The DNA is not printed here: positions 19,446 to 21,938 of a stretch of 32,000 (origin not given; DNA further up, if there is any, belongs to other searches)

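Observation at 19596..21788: TonB-dependent receptor carrying the OprC-type CxxxM...HxM copper-site signature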

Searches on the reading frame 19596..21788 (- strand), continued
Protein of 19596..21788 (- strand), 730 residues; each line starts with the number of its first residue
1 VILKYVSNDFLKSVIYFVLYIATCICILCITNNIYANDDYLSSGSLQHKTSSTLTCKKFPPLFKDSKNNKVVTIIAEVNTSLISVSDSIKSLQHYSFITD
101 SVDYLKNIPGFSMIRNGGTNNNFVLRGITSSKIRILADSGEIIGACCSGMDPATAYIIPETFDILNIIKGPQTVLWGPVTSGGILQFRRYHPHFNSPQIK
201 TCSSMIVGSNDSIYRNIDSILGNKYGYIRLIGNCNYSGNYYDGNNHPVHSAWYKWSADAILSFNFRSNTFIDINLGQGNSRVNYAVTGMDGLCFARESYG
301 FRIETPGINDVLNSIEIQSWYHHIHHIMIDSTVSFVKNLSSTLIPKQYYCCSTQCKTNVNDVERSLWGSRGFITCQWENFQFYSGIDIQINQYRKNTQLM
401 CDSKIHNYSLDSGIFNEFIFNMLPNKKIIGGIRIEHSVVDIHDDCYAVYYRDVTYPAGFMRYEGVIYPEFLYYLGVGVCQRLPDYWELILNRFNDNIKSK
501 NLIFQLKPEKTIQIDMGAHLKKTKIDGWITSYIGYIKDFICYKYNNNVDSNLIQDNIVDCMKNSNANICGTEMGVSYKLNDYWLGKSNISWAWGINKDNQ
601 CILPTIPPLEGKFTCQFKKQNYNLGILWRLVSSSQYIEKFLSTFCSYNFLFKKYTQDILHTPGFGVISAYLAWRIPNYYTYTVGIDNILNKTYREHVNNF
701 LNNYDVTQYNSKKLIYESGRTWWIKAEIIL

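Call 55: predict_structure(alignment_id=A1)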
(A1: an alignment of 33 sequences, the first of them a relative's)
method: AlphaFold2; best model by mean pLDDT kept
length: 730 residues; sequences in the alignment: 33
mean_pLDDT: 71.8   pTM: 0.74
mean pLDDT of the five models: 71.8, 69.7, 68.8, 68.7, 67.0
residues with pLDDT >= 90: 193; 70-90: 271; 50-70: 111; < 50: 155
segments of 3 or more residues with pLDDT < 50: 1-3, 34-83, 116-120, 129-131, 331-357, 400-403, 491-495, 544-559, 637-658, 697-712
pLDDT, mean of each block of 10 residues (from residue 1): 63 88 86 45 28 26 28 25 53 62 70 53 54 74 62 70 81 77 80 87 89 91 93 88 77 88 85 89 61 78 90 93 77 36 36 45 88 93 94 70 70 94 90 91 67 90 88 91 66 50 77 90 90 86 48 43 82 91 90 80 71 90 91 61 31 41 86 85 90 59 33 64 90
secondary structure, 60 per line:
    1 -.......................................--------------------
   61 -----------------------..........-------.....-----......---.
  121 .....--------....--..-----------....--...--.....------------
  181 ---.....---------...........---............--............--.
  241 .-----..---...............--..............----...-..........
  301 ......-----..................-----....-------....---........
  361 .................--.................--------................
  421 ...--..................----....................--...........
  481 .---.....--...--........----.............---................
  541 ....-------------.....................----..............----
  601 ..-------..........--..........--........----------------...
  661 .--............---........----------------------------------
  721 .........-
elements in order (helices of 4 or more, strands of 3 or more residues): H2-40 E84-88 H89-93 H101-105 E111-116 E120-125 E134-137 H153-156 E164-168 E184-188 E198-208 E212-223 E226-237 E252-266 E269-282 E291-306 E312-329 H335-338 H346-349 H353-358 E359-377 E380-396 E405-423 E426-443 E448-467 E470-481 H485-489 H497-504 E509-521 E525-544 E558-578 E583-596 E610-619 E622-631 E634-637 H638-641 E658-661 E664-675 E679-686 E721-729

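Call 57: fold_search(model_id=the predicted structure, library=pdb)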
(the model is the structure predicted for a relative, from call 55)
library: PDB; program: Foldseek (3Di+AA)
matches with E <= 10: 827; with E <= 0.001: 223
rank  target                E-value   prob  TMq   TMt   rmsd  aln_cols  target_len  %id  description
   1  6fok_A                5.3e-50  1.00  0.76  0.85   4.6       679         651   32  Copper transporter OprC (released 2019-03-13)
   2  6fok_B                6.7e-50  1.00  0.76  0.86   4.2       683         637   31  Copper transporter OprC (released 2019-03-13)
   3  6z9n_C                3.7e-49  1.00  0.77  0.86   4.1       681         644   32  Copper transporter OprC (released 2021-06-30)
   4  6z9n_B                4.3e-49  1.00  0.77  0.85   4.3       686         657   31  Copper transporter OprC (released 2021-06-30)
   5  6z8s_A                4.3e-49  1.00  0.77  0.85   4.1       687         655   31  Copper transporter OprC (released 2021-06-09)
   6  6z8r_A                5.5e-49  1.00  0.76  0.84   4.2       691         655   31  Copper transporter OprC (released 2021-06-09)
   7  6z8q_A                6.3e-49  1.00  0.76  0.85   4.3       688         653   31  Copper transporter OprC (released 2021-06-09)
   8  6z8q_B                1.4e-48  1.00  0.76  0.87   4.1       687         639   31  Copper transporter OprC (released 2021-06-09)
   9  6z91_A                1.4e-48  1.00  0.76  0.85   4.4       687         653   31  Copper transporter OprC (released 2021-06-30)
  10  6fom_A                1.6e-48  1.00  0.76  0.85   4.5       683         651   31  Copper transporter OprC (released 2019-03-13)
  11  6z8r_B                1.8e-48  1.00  0.77  0.85   4.2       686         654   31  Copper transporter OprC (released 2021-06-09)
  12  6z9n_D                1.8e-48  1.00  0.76  0.84   4.4       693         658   31  Copper transporter OprC (released 2021-06-30)
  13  6z8s_B                1.9e-48  1.00  0.76  0.85   4.2       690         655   31  Copper transporter OprC (released 2021-06-09)
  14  6z8y_A                3.2e-48  1.00  0.75  0.83   4.9       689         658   31  Copper transporter OprC (released 2021-06-09)
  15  6z99_A                7.2e-48  1.00  0.77  0.85   4.1       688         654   31  Copper transporter OprC (released 2021-06-30)
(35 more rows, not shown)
